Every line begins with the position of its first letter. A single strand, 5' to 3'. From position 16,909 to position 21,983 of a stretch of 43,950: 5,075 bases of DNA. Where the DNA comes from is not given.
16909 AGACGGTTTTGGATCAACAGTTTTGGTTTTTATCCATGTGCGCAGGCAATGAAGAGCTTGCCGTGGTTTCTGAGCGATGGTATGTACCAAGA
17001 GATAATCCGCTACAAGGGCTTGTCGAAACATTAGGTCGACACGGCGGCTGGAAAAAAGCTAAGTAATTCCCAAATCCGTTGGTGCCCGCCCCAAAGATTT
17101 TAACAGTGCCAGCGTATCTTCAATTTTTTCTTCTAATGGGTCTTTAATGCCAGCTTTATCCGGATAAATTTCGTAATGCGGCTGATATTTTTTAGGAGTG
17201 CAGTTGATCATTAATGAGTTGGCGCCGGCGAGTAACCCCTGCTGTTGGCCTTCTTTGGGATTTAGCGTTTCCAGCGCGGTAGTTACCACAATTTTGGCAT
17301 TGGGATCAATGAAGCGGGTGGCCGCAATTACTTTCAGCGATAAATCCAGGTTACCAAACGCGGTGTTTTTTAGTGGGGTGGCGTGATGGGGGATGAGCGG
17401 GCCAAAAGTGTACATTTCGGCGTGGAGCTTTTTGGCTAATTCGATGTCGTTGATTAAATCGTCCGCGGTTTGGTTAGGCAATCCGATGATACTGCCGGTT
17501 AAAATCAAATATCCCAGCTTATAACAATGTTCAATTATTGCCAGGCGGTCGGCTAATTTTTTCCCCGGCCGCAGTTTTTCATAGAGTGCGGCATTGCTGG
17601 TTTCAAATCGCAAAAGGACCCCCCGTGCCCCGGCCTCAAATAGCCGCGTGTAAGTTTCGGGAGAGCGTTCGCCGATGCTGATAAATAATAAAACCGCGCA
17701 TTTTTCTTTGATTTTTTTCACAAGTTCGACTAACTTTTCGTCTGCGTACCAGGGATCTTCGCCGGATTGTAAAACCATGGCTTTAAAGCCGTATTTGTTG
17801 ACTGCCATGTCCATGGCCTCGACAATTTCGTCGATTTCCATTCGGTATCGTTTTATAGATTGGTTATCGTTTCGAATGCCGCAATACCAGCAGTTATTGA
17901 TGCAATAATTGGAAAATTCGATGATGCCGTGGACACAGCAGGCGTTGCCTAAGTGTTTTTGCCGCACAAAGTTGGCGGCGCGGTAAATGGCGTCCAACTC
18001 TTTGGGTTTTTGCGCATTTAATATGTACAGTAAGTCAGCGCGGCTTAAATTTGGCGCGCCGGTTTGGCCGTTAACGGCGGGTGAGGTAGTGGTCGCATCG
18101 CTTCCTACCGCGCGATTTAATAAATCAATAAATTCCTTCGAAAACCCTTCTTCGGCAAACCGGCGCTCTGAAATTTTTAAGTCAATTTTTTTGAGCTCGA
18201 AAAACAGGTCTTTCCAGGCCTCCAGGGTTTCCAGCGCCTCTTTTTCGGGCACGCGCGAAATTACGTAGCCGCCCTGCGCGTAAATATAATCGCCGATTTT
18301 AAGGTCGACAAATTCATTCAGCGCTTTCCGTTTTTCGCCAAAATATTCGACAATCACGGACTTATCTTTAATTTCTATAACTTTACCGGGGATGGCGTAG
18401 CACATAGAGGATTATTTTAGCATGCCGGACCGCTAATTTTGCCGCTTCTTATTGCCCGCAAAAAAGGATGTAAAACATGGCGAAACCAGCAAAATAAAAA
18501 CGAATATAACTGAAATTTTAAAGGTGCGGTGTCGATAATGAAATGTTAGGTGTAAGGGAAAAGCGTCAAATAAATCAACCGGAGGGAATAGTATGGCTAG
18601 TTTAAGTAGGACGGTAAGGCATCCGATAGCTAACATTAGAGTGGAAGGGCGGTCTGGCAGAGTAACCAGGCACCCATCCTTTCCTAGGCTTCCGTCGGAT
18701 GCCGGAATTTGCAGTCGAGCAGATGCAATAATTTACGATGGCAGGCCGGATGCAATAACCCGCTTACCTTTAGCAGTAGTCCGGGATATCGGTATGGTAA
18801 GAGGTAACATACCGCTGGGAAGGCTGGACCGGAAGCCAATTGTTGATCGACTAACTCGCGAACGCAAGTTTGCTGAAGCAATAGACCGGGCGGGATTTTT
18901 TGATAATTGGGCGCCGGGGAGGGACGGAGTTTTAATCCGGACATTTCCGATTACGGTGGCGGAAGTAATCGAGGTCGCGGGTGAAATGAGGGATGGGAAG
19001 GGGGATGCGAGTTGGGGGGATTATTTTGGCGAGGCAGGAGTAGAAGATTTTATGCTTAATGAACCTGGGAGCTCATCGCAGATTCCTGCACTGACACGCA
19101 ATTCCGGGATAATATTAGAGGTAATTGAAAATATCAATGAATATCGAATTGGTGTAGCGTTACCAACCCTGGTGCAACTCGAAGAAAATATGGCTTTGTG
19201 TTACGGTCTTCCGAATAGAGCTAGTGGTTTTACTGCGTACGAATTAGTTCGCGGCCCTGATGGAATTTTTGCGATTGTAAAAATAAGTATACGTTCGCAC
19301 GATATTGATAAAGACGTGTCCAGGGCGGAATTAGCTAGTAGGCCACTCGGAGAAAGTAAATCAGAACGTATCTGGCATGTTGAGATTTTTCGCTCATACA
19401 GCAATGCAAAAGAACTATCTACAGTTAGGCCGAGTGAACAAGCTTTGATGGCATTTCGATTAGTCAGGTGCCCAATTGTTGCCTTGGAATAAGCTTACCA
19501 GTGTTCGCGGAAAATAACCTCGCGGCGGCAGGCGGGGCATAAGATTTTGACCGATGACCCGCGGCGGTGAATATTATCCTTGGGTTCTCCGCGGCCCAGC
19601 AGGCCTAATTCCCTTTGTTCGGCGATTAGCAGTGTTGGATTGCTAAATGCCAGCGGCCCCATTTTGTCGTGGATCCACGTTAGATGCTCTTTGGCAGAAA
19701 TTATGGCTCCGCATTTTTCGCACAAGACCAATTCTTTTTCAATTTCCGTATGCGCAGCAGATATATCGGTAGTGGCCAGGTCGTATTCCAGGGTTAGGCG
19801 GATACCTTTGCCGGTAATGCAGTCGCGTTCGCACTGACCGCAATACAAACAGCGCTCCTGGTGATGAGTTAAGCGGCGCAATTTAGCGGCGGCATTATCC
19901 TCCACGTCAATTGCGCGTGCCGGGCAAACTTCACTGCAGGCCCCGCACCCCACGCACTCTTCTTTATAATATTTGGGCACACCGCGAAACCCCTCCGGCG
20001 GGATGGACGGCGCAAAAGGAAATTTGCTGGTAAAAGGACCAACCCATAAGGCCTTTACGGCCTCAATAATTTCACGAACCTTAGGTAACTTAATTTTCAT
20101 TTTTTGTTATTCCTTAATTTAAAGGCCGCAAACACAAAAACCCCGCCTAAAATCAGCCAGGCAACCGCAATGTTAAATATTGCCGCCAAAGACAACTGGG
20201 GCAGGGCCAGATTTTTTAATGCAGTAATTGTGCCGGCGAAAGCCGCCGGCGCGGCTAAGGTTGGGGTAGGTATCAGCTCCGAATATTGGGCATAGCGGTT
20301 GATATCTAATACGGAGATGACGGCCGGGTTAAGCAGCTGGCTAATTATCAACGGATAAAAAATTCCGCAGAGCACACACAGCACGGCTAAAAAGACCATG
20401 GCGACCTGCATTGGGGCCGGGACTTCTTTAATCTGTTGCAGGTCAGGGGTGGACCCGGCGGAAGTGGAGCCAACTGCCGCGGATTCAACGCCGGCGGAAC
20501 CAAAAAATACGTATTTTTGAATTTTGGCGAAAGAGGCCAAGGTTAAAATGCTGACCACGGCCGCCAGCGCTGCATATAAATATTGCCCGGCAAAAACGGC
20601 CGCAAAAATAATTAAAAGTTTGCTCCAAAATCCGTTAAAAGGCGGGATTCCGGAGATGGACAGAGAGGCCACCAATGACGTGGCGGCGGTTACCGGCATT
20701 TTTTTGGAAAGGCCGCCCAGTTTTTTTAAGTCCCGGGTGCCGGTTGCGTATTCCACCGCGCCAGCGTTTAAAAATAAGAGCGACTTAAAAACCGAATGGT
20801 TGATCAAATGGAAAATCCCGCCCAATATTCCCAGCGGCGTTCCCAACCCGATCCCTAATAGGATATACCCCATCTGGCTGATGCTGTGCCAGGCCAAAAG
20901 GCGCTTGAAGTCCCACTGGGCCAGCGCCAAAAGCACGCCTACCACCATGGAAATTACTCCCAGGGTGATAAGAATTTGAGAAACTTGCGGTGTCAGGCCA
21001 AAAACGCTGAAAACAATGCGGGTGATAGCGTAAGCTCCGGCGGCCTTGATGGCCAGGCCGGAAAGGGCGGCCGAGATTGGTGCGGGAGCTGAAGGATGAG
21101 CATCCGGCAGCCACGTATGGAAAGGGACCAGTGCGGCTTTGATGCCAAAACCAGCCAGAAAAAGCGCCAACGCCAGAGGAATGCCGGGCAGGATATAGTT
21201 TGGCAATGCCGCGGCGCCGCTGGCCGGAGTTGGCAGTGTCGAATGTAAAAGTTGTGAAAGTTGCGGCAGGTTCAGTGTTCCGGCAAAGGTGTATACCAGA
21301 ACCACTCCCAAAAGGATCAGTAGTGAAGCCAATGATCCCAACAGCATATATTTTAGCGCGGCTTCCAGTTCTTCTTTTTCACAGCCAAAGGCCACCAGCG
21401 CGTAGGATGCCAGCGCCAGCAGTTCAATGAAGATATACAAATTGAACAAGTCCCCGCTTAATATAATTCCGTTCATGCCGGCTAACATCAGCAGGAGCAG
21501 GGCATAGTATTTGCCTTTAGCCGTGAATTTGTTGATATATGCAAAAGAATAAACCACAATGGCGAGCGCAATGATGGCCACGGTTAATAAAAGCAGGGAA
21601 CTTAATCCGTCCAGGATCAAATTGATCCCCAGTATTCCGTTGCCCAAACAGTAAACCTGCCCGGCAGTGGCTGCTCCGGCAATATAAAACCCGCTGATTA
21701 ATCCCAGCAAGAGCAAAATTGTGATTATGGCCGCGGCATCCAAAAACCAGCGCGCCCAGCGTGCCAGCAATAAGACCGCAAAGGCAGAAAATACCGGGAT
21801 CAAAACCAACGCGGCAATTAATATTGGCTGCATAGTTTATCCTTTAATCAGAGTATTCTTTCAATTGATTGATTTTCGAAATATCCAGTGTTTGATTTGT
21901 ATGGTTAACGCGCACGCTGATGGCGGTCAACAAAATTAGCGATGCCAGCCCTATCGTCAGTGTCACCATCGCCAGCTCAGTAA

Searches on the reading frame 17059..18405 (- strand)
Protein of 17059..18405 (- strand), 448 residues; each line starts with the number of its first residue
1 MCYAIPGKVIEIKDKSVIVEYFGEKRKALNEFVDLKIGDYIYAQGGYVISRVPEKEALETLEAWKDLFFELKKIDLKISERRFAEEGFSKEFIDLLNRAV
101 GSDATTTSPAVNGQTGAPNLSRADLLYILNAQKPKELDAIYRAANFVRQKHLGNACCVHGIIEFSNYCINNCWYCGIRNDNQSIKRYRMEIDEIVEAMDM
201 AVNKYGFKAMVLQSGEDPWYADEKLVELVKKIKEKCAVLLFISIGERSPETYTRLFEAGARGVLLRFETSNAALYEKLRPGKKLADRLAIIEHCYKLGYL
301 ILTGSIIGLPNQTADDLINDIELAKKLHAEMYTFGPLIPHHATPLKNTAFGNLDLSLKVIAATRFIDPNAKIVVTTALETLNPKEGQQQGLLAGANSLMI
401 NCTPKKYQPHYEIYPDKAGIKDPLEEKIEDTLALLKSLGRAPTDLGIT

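Call 19: search_protein_families(library=pfam, proteins=[window:17059-18405:-], max_evalue=1e-8)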
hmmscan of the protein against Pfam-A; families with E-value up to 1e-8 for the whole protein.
window:17059-18405:- (448 aa): 2 families
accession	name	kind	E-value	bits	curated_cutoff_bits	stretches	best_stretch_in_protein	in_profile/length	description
PF04055.27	Radical_SAM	-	4.7e-19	69.6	29.5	1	162-323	1-165/166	Radical SAM superfamily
PF01455.23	HupF_HypC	-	2.4e-15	56.8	28.5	1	1-64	1-65/65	HupF/HypC family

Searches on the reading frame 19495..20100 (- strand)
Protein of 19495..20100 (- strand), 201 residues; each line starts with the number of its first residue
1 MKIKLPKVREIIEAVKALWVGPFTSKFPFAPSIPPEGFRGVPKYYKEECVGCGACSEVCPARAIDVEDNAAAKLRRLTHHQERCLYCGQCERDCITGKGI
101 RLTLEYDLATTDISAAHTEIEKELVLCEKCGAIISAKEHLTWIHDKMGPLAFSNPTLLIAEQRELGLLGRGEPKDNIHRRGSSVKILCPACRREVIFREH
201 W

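Call 19: search_protein_families(library=pfam, proteins=[window:19495-20100:-], max_evalue=1e-8)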
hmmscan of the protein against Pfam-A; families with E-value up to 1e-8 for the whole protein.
window:19495-20100:- (201 aa): 2 families
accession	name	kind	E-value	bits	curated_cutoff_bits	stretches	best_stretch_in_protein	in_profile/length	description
PF12838.12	Fer4_7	-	7.3e-10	39.6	27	1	49-97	2-51/52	4Fe-4S dicluster domain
PF00037.32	Fer4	-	2.2e-09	37.2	21.1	0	43-64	2-23/24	4Fe-4S binding domain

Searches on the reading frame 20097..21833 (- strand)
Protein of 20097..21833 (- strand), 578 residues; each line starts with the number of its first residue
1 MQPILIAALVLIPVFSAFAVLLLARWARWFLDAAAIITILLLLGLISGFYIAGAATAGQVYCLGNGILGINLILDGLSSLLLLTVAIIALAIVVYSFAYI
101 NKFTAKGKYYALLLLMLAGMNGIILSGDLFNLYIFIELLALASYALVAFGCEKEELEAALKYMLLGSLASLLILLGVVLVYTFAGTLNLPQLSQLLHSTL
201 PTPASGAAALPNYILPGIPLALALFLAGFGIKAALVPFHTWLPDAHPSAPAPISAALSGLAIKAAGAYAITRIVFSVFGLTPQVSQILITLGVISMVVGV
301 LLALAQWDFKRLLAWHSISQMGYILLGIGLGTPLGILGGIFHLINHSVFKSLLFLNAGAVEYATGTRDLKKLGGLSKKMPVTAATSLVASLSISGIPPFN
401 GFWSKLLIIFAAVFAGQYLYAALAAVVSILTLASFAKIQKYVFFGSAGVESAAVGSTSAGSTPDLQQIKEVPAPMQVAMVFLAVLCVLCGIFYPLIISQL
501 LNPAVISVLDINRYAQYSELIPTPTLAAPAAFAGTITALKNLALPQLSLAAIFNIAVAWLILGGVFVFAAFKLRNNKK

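Call 19: search_protein_families(library=pfam, proteins=[window:20097-21833:-], max_evalue=1e-8)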
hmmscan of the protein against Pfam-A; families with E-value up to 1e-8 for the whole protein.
window:20097-21833:- (578 aa): 1 family
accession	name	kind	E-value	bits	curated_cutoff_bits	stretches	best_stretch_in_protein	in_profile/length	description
PF00361.26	Proton_antipo_M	-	3.5e-70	237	21.5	1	126-431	1-294/294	NADH:quinone oxidoreductase/Mrp antiporter, TM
